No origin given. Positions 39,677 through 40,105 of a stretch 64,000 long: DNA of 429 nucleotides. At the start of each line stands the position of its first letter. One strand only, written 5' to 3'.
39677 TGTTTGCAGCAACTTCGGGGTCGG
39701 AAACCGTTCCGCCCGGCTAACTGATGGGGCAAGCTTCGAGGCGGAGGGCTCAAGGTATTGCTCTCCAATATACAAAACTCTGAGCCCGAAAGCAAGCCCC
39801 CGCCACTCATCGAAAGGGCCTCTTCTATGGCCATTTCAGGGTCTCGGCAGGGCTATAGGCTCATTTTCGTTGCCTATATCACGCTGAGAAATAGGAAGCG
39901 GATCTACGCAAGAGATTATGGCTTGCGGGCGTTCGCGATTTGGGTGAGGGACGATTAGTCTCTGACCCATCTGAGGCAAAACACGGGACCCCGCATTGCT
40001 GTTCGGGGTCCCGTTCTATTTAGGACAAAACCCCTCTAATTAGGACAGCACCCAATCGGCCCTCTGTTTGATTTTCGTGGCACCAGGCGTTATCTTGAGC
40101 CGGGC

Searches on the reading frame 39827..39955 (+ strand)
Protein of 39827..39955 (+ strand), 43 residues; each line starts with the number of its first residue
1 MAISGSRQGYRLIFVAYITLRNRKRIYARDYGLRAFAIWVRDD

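Call 53: search_protein_families(library=pfam, proteins=[window:39827-39955:+], max_evalue=1)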
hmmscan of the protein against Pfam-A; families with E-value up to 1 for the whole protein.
seq(43 aa): 0 families

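Call 69: search_protein_families(library=ncbifam, proteins=[window:39827-39955:+], max_evalue=1)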
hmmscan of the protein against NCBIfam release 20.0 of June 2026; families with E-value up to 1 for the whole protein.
seq(43 aa): 0 families

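Call 71: search_dna_similar(query=window:39827-39955:+, collection=plasmids, mode=protein, max_evalue=10)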
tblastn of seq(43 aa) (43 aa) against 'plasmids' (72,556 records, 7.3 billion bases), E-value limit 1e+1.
Records with a match: 1; places in all: 1; records where one place covers at least 80% of the query: 1.
Best place of each record, by identity: <60% 1.
By first word of the organism name: Geobacter 1.
By predicted mobility (MOB-suite, as given by PLSDB): non-mobilizable 1.
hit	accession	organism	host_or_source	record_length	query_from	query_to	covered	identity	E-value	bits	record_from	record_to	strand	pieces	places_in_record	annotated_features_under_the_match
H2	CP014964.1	Geobacter anodireducens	-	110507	6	40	81%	54.3%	1e-2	37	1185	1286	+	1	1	none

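Call 72: search_dna_similar(query=window:39827-39955:+, collection=phages, mode=protein, max_evalue=10)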
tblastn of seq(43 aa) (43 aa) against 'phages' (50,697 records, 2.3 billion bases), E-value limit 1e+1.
Records with a match: 2; places in all: 2; records where one place covers at least 80% of the query: 1.
Best place of each record, by identity: <60% 2.
By first word of the organism name: Microcystis 1; Bordetella 1.
By host as written in the record: Microcystis aeruginosa FACHB-469 1; Bordetella avium 1.
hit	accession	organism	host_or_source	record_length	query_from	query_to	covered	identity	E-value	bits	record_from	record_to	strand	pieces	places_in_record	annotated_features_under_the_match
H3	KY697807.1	Microcystis phage MACPNOA1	Microcystis aeruginosa FACHB-469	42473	4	42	91%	48.7%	6e-6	45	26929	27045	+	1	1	hypothetical protein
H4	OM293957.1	Bordetella phage vB_BaM-IFTN8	Bordetella avium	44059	8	40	77%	45.5%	1e-1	34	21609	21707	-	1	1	hypothetical protein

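Call 73: get_annotated_region(hit=H3, flank=3000)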
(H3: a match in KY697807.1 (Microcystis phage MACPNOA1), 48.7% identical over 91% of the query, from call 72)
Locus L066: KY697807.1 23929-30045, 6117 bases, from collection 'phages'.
description: Microcystis phage MACPNOA1, complete genome.
organism: Microcystis phage MACPNOA1 (NCBI taxid 1969741)
taxonomy: Viruses; Duplodnaviria; Heunggongvirae; Uroviricota; Caudoviricetes
host: Microcystis aeruginosa FACHB-469; source: river water; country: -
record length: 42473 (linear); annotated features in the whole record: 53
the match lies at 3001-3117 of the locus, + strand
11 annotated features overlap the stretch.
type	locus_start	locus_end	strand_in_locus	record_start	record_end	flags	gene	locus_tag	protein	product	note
CDS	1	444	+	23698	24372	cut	-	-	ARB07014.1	murein transglycosylase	Phage lysin #murein transglycosylase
CDS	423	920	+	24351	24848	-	-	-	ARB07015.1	cell adhesion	-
CDS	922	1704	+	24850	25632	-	-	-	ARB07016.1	hypothetical protein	-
CDS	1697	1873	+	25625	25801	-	-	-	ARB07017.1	hypothetical protein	-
CDS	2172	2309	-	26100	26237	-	-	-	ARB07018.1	hypothetical protein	-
CDS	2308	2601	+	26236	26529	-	-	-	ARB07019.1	hypothetical protein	-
CDS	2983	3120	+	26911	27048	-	-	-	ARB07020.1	hypothetical protein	-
CDS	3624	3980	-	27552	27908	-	-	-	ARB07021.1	hypothetical protein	-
CDS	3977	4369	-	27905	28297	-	-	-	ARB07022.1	hypothetical protein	-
CDS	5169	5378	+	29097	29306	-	-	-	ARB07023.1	XRE family transcriptional regulator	-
CDS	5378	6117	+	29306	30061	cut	-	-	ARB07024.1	site-specific recombinase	Site-specific recombinases, DNA invertase Pin homologs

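Call 74: get_annotated_region(hit=H2, flank=3000)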
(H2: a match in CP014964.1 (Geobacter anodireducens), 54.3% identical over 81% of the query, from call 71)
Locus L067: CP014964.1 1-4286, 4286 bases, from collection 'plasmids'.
description: Geobacter anodireducens strain SD-1 plasmid pSD, complete sequence
organism: Geobacter anodireducens (NCBI taxid 1340425)
taxonomy: Bacteria; Thermodesulfobacteriota; Desulfuromonadia; Geobacterales; Geobacteraceae; Geobacter; Geobacter anodireducens
host: -; source: -; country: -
typing (MOB-suite, as given by PLSDB): non-mobilizable; mating-pair formation MPF_F
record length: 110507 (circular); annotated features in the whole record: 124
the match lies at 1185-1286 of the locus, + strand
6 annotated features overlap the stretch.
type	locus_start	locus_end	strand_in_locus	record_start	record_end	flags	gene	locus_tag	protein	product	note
CDS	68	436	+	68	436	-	-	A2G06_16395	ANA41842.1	hypothetical protein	-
CDS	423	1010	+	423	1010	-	-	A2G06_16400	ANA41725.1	hypothetical protein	-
CDS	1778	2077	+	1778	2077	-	-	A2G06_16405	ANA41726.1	hypothetical protein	-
CDS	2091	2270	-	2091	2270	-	-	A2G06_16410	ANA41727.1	hypothetical protein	-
CDS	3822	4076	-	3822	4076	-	-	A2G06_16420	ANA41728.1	hypothetical protein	-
CDS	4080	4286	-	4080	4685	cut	-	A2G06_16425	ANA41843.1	LexA family transcriptional regulator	-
